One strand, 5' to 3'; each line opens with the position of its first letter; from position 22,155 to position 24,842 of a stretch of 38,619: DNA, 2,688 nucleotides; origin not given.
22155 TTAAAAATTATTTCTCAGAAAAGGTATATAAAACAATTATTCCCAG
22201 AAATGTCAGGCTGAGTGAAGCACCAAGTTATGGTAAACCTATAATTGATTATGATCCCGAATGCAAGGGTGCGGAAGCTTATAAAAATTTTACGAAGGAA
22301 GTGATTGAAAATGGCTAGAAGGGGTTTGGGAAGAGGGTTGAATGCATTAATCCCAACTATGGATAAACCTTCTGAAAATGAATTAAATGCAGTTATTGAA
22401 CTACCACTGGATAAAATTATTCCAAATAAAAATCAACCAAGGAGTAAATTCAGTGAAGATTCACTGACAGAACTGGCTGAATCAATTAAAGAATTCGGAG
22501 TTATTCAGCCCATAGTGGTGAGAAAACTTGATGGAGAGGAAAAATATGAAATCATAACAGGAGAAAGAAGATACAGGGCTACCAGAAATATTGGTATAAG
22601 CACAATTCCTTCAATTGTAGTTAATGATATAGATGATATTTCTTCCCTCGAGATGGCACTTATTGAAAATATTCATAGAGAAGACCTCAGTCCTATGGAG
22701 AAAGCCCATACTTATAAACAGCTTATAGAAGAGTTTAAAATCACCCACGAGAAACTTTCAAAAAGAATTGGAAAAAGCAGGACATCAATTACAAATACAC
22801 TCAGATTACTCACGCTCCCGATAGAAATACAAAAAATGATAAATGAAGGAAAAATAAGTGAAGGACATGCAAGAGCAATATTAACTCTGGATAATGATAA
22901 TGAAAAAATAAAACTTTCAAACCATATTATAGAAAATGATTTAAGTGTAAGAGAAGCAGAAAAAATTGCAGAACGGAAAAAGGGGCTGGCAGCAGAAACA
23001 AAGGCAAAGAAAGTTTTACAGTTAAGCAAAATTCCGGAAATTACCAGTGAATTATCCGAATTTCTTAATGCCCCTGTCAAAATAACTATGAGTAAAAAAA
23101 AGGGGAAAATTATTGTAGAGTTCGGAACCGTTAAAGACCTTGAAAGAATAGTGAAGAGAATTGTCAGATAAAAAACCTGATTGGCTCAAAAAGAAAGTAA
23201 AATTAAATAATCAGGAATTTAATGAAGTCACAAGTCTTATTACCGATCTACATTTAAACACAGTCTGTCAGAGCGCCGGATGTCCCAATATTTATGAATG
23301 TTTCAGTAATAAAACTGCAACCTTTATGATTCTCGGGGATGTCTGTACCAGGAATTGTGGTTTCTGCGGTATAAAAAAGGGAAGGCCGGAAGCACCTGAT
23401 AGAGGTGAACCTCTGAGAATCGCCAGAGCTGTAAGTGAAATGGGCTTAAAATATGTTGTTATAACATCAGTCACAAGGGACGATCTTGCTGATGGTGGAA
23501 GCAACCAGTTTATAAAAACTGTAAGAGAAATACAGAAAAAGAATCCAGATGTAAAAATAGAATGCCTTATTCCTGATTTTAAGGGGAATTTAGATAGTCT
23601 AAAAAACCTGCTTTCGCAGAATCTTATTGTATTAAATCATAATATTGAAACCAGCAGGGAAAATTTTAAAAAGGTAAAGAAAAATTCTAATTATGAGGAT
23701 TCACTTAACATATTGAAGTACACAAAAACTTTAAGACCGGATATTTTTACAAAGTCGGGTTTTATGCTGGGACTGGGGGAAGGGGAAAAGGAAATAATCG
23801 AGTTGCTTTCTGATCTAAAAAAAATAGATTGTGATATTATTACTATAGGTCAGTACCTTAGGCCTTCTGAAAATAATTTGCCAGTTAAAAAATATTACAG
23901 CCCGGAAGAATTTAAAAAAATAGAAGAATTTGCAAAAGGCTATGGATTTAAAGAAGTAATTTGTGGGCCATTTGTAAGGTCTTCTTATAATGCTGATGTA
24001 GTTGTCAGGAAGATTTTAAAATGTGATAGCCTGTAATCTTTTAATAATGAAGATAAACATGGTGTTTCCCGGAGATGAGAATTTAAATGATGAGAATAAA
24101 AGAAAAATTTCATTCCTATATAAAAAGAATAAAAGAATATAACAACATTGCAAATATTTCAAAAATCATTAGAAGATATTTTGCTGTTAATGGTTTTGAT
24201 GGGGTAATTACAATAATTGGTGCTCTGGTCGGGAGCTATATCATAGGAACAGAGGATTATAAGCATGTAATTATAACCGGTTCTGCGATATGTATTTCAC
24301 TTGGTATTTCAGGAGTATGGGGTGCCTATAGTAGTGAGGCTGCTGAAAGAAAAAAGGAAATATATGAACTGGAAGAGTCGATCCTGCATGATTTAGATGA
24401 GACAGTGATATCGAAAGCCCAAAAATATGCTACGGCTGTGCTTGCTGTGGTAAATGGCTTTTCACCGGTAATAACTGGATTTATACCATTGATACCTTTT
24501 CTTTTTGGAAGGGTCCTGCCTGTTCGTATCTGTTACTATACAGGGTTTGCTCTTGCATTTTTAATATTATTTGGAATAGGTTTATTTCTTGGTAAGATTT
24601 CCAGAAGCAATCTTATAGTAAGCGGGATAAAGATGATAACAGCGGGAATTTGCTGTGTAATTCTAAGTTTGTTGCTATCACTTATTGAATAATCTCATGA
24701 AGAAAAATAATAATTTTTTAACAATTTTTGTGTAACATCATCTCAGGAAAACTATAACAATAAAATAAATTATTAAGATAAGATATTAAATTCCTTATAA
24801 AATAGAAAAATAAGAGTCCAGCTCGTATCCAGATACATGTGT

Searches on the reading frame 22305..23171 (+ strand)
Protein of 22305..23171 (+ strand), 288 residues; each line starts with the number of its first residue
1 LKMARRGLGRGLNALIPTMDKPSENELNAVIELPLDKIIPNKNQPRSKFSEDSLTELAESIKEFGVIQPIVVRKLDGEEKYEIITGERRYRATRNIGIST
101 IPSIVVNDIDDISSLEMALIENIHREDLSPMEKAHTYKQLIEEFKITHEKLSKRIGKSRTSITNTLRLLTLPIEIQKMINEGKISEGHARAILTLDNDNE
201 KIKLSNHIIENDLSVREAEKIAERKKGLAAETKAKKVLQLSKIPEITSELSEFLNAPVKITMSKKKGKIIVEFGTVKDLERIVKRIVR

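Call 80: search_protein_families(library=pfam, proteins=[window:22305-23171:+], max_evalue=0.00001)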
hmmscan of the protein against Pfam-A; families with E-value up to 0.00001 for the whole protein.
window:22305-23171:+ (288 aa): 3 families
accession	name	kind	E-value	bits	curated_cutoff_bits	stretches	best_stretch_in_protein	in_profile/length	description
PF17762.8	HTH_ParB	-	7e-37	126.1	22.6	1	126-226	1-101/102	ParB HTH domain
PF02195.25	ParB_N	-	1.8e-33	114.9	26.3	1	30-124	3-95/95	ParB N-terminal domain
PF23552.2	ParB_C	-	3.9e-07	29.9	23.8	1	246-286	8-49/50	ParB dimerisation domain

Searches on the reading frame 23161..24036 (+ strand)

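Call 80: search_protein_families(library=pfam, proteins=[window:23161-24036:+], max_evalue=0.00001)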
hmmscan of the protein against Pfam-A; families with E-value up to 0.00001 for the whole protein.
window:23161-24036:+ (291 aa): 1 family
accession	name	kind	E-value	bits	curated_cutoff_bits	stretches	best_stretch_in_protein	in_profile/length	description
PF04055.27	Radical_SAM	-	4e-19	69.8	29.5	1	56-218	1-165/166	Radical SAM superfamily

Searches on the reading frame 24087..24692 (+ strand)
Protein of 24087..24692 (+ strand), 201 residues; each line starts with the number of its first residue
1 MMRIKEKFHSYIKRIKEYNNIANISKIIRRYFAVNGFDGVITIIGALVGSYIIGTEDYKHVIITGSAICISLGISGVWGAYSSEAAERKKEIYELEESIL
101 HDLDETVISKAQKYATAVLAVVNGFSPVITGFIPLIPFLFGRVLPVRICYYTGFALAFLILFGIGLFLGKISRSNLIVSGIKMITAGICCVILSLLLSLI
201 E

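Call 80: search_protein_families(library=pfam, proteins=[window:24087-24692:+], max_evalue=0.00001)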
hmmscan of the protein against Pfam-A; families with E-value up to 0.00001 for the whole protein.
window:24087-24692:+ (201 aa): 1 family
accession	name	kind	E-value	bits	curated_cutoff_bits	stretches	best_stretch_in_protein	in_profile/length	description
PF01988.24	VIT1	-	3.7e-11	43.7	28.1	1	116-197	133-212/214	VIT family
